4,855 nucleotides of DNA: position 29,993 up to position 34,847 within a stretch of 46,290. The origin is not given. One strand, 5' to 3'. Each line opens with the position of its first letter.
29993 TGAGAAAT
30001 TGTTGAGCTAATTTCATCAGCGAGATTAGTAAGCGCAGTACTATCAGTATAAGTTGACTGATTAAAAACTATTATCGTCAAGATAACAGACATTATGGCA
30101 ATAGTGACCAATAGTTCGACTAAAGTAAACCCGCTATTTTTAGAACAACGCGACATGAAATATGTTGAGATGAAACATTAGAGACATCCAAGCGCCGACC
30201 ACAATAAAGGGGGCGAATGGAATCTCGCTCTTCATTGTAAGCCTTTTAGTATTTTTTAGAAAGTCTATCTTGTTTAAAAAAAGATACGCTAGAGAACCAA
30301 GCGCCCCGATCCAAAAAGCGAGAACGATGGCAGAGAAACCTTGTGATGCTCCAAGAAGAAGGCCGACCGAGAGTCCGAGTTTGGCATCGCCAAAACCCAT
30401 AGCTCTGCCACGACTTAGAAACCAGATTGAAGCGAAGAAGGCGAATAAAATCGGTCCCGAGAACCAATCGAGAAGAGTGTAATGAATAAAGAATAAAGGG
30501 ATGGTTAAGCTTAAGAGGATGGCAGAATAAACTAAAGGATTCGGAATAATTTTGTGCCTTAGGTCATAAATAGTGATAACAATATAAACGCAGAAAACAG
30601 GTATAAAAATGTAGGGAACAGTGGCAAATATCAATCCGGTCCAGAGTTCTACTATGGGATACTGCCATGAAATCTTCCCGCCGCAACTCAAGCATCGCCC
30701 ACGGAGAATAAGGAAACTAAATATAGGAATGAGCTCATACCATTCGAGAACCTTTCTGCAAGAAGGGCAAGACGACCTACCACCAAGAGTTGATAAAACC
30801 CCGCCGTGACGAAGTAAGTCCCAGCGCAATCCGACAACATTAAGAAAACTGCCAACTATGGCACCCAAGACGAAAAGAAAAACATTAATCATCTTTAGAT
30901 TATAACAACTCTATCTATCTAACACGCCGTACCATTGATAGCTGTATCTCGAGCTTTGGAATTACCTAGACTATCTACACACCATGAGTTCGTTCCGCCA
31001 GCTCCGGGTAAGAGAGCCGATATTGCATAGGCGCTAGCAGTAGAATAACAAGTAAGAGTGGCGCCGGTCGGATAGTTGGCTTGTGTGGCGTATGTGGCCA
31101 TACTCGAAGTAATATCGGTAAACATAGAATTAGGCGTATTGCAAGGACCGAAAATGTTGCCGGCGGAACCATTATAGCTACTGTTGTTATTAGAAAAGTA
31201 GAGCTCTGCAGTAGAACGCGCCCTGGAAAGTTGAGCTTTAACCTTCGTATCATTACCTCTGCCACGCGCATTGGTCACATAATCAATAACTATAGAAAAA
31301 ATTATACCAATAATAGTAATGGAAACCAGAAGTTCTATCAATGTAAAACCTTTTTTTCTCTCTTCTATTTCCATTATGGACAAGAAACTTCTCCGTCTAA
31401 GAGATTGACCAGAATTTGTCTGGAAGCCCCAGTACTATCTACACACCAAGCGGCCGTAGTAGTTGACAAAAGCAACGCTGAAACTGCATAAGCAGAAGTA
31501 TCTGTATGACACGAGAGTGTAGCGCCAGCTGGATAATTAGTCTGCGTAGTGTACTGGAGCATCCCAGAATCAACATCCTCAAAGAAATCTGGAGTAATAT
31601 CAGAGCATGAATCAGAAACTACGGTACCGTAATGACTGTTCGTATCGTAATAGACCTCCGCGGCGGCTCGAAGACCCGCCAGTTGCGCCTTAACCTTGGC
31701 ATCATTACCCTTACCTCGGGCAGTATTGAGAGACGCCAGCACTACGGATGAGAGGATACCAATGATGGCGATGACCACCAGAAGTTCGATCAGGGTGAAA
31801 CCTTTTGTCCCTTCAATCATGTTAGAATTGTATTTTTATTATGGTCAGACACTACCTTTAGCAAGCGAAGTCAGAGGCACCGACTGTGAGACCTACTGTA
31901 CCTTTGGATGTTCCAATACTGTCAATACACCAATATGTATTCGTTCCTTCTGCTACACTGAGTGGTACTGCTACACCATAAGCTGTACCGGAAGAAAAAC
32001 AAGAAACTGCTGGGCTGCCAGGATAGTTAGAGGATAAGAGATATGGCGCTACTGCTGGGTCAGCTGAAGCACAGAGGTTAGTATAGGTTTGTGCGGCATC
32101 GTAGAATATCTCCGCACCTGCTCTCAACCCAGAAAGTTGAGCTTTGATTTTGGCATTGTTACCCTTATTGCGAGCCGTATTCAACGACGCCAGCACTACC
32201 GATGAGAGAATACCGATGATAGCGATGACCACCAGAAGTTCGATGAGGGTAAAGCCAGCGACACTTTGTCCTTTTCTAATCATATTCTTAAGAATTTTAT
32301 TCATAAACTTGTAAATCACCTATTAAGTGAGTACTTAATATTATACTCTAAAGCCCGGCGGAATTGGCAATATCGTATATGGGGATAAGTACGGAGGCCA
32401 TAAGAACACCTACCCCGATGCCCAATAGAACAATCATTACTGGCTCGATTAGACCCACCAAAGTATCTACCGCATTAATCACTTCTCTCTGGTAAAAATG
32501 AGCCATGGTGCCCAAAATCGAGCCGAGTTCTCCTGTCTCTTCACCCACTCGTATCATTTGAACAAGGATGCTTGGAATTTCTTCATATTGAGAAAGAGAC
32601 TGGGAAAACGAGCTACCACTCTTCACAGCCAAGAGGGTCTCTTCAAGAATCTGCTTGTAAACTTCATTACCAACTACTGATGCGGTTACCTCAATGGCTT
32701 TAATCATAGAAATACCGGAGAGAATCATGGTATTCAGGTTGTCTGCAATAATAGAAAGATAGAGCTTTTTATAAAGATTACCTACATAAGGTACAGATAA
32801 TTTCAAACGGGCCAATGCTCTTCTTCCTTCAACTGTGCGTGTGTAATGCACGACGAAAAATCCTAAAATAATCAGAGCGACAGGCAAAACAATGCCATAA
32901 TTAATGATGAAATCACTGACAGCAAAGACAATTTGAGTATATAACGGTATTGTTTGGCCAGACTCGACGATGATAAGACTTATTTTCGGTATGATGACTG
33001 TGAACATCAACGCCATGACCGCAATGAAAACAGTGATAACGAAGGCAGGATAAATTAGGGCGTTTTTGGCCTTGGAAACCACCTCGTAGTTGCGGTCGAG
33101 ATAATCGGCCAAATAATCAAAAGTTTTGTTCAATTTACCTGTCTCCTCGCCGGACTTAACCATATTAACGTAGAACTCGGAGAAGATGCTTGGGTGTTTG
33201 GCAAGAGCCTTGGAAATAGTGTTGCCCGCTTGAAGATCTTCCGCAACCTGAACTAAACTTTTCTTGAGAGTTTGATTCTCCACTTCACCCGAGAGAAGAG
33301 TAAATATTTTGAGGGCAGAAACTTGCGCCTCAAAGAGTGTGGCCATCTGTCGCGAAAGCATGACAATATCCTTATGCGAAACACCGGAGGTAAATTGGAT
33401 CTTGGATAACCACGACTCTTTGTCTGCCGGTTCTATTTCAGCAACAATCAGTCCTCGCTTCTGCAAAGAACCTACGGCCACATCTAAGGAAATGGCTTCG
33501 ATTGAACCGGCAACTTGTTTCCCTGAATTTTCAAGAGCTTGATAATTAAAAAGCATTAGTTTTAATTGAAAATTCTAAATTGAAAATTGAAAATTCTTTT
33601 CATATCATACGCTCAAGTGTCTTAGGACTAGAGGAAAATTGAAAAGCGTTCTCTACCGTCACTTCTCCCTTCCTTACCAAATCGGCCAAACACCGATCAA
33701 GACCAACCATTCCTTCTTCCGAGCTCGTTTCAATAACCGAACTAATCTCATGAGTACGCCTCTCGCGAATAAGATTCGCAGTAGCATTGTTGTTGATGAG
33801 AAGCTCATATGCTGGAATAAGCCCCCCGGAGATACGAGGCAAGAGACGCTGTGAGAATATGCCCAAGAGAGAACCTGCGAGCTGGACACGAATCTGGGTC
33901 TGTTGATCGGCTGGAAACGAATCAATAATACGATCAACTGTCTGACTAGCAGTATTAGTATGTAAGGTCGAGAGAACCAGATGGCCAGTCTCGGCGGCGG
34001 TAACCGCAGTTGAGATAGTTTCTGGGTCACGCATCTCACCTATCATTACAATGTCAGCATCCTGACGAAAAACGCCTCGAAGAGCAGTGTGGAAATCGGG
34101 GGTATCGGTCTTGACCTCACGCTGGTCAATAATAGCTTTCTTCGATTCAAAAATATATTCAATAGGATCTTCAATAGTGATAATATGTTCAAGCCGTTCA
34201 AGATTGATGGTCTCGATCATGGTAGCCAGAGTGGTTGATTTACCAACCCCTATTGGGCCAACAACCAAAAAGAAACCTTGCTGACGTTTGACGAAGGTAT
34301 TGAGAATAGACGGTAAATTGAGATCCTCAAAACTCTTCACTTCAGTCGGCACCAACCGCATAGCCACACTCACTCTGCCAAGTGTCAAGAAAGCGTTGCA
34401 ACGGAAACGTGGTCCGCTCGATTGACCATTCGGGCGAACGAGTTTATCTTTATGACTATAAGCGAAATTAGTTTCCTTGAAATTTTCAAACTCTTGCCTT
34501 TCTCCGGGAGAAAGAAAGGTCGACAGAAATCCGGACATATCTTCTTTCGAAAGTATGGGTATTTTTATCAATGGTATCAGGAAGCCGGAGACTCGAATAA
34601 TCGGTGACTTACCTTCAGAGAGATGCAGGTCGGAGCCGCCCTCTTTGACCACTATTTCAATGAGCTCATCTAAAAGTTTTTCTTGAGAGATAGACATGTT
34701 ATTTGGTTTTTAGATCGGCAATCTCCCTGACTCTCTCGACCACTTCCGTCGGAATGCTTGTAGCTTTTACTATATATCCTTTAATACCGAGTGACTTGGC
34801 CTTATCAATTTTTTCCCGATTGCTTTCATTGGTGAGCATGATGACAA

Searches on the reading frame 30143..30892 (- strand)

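Call 15: search_protein_families(library=pfam, proteins=[window:30143-30892:-], max_evalue=0.001)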
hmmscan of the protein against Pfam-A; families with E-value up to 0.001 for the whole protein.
window:30143-30892:- (250 aa): 2 families
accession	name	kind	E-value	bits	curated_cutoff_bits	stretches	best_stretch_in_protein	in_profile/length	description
PF06750.18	A24_N_bact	-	2.8e-28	98.3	23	1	8-94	1-82/84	Bacterial Peptidase A24 N-terminal domain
PF01478.23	Peptidase_A24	-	5.8e-11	43.2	26.5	1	100-198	4-101/104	Type IV leader peptidase family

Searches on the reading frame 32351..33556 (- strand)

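Call 15: search_protein_families(library=pfam, proteins=[window:32351-33556:-], max_evalue=0.001)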
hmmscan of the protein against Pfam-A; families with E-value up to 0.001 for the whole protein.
window:32351-33556:- (402 aa): 1 family
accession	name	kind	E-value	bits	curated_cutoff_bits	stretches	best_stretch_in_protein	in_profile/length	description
PF00482.28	T2SSF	-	2.6e-53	179.7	25.2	2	68-190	2-125/125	Type II secretion system (T2SS), protein F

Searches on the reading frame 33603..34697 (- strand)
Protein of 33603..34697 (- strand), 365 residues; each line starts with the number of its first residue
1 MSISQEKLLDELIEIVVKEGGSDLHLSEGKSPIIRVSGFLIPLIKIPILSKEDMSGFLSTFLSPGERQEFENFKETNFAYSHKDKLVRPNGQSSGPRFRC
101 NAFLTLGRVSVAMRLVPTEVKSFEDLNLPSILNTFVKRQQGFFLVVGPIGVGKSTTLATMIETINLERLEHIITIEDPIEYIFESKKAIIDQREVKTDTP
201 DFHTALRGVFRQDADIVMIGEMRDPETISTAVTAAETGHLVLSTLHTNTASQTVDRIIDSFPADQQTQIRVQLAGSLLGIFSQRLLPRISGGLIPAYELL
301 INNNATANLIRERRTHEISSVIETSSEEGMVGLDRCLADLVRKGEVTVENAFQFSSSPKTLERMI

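Call 15: search_protein_families(library=pfam, proteins=[window:33603-34697:-], max_evalue=0.001)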
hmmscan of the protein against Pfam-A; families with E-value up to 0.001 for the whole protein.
window:33603-34697:- (365 aa): 2 families
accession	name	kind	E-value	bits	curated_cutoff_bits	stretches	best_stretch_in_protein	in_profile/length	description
PF00437.27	T2SSE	-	3.1e-42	145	24.9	1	130-289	132-281/370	Type II/IV secretion system protein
PF13401.12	AAA_22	-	0.00091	20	27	0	138-167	3-32/130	AAA domain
